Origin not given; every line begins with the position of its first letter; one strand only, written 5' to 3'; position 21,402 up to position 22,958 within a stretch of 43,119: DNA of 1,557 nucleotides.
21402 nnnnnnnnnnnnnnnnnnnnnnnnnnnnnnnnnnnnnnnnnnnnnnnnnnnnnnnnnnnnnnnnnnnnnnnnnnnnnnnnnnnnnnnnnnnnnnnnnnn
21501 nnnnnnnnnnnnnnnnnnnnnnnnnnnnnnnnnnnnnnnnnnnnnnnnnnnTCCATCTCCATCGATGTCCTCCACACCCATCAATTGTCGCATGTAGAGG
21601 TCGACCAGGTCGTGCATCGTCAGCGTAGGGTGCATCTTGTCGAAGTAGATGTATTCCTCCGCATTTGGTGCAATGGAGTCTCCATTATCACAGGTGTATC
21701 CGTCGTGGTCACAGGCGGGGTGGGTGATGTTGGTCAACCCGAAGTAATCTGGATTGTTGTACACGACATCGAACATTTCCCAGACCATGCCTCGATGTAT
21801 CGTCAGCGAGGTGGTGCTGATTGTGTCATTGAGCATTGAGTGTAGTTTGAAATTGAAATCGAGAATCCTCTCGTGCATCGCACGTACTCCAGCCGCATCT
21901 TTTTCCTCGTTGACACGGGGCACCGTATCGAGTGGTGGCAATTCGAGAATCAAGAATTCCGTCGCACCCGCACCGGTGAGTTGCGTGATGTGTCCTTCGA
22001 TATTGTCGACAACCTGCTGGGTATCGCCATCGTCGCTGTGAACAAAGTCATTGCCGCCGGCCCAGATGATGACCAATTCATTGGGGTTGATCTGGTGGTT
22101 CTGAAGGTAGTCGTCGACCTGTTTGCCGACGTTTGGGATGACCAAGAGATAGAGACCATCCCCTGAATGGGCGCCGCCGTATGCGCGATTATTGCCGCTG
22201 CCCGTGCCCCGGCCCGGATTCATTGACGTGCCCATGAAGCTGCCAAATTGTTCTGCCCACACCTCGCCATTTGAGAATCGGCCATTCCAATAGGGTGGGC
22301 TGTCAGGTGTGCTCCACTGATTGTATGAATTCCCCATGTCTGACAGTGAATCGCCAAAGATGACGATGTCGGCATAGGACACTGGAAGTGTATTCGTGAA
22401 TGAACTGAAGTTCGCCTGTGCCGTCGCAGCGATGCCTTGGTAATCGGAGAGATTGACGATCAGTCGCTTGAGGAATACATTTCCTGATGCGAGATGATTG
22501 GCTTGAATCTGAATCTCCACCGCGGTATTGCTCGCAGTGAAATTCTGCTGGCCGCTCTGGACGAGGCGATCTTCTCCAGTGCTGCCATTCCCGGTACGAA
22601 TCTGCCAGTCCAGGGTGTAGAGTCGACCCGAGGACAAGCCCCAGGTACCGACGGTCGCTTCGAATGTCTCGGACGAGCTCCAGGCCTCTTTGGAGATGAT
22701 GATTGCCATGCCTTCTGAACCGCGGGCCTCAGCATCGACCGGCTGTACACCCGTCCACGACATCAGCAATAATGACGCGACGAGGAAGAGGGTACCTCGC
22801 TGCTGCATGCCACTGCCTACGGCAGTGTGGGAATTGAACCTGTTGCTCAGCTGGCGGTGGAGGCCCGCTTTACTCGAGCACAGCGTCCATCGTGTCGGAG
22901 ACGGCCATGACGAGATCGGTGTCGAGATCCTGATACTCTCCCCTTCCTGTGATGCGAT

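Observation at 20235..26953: Candidate undescribed envelope system: GT2 - RND/MMPL exporter - surface SGNH/TSP3 hydrolase operon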

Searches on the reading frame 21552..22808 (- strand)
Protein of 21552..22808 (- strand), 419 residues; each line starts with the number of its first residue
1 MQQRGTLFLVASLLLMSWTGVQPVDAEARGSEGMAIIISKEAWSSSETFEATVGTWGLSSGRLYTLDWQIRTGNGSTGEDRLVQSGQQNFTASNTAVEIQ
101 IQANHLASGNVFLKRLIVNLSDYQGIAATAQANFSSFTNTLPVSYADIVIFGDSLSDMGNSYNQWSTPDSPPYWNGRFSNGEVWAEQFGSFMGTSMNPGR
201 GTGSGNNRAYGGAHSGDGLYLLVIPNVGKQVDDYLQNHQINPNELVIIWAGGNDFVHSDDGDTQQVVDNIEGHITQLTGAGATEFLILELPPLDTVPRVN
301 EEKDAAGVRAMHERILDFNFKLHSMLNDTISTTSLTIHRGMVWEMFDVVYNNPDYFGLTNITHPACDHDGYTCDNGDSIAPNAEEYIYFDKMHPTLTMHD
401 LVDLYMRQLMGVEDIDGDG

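Call 29: find_homologous_proteins(query=window:21552-22808:-)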
Query seq(419 aa) (419 aa): 1871 proteins with E <= 0.001 among 8000 candidates; the best 120 are listed.
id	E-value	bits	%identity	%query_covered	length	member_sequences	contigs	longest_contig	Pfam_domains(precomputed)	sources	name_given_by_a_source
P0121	2.3e-70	256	35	100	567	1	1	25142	PF02412.24,PF13472.13,PF00657.29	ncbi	ncbi:MAG: SGNH/GDSL hydrolase family protein, partial [Candidatus Poseidoniales archaeon]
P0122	4.9e-70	255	35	94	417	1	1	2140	PF13472.13,PF00657.29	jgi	jgi:phospholipase/lecithinase/hemolysin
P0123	2.9e-68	249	34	98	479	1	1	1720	PF02412.24,PF13472.13,PF00657.29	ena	-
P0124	6.0e-68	248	36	94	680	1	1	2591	PF13472.13,PF18884.6,PF00657.29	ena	-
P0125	6.4e-64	235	33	99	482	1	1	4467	PF13472.13,PF00657.29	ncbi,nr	ncbi:MAG: SGNH/GDSL hydrolase family protein [Candidatus Poseidoniaceae archaeon]|nr:SGNH/GDSL hydro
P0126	8.6e-64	234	39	72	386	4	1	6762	PF13472.13,PF00657.29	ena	-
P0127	4.5e-63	232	33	79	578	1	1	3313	PF00657.29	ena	-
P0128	1.1e-62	231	35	96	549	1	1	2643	PF02412.24,PF13472.13,PF00657.29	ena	-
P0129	2.9e-61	226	37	91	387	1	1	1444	PF13472.13,PF00657.29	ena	-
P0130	3.0e-60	222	34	94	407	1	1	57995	PF13472.13,PF00657.29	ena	-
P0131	8.1e-60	221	31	93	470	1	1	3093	PF13472.13,PF00657.29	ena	-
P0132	1.1e-56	211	34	87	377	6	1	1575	PF13472.13,PF00657.29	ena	-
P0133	4.6e-56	209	39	68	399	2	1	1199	PF13472.13,PF00657.29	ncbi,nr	ncbi:MAG: SGNH/GDSL hydrolase family protein, partial [Candidatus Thermoplasmatota archaeon]|nr:SGNH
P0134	2.0e-55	207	35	86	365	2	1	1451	PF13472.13,PF00657.29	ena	-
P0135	8.8e-55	204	36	68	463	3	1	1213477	PF13472.13,PF00657.29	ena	-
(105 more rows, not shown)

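Call 30: find_encoding_contigs(protein=P0121, flank=7000, max_places=1)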
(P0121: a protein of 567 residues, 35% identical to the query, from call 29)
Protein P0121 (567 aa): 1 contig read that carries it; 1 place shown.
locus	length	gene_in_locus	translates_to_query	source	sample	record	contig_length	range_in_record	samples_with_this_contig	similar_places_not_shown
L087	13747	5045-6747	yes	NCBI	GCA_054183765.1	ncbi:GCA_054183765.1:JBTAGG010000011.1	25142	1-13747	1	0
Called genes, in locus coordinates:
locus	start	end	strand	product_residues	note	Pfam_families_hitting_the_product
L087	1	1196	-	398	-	?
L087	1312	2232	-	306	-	-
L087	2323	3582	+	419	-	PF00142:Fer4_NifH (weak), PF01656:CbiA, PF02374:ArsA_ATPase, PF13614:AAA_31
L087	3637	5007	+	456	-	PF02881:SRP54_N, PF00448:SRP54, PF13401:AAA_22 (weak), PF01656:CbiA (weak), PF02978:SRP_SPB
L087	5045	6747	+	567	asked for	PF00657:Lipase_GDSL, PF13472:Lipase_GDSL_2 (weak), PF02412:TSP_3 (faint)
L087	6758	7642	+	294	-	-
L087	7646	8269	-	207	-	-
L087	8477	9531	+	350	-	PF02441:Flavoprotein (weak), PF04127:DFP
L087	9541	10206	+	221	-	PF04013:Methyltrn_RNA_2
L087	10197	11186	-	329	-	PF01975:SurE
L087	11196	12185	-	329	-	PF00892:EamA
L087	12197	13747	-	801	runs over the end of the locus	PF03169:OPT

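Call 31: find_encoding_contigs(protein=P0130, flank=7000, max_places=1)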
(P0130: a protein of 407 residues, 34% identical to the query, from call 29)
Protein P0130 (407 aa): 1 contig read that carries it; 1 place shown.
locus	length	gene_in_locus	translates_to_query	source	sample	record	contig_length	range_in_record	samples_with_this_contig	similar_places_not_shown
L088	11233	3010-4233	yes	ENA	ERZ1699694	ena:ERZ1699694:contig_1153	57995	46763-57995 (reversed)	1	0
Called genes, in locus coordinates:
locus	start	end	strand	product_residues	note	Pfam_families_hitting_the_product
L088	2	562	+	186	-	?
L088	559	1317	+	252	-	-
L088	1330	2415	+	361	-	-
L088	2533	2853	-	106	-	PF01625:PMSR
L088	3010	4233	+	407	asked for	PF00657:Lipase_GDSL, PF13472:Lipase_GDSL_2 (weak)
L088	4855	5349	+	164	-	-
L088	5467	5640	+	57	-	-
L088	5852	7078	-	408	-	PF00270:DEAD, PF04851:ResIII (faint), PF00271:Helicase_C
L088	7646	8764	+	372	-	PF02655:ATP-grasp_3 (weak)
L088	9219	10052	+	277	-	PF00149:Metallophos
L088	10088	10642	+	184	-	-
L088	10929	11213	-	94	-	-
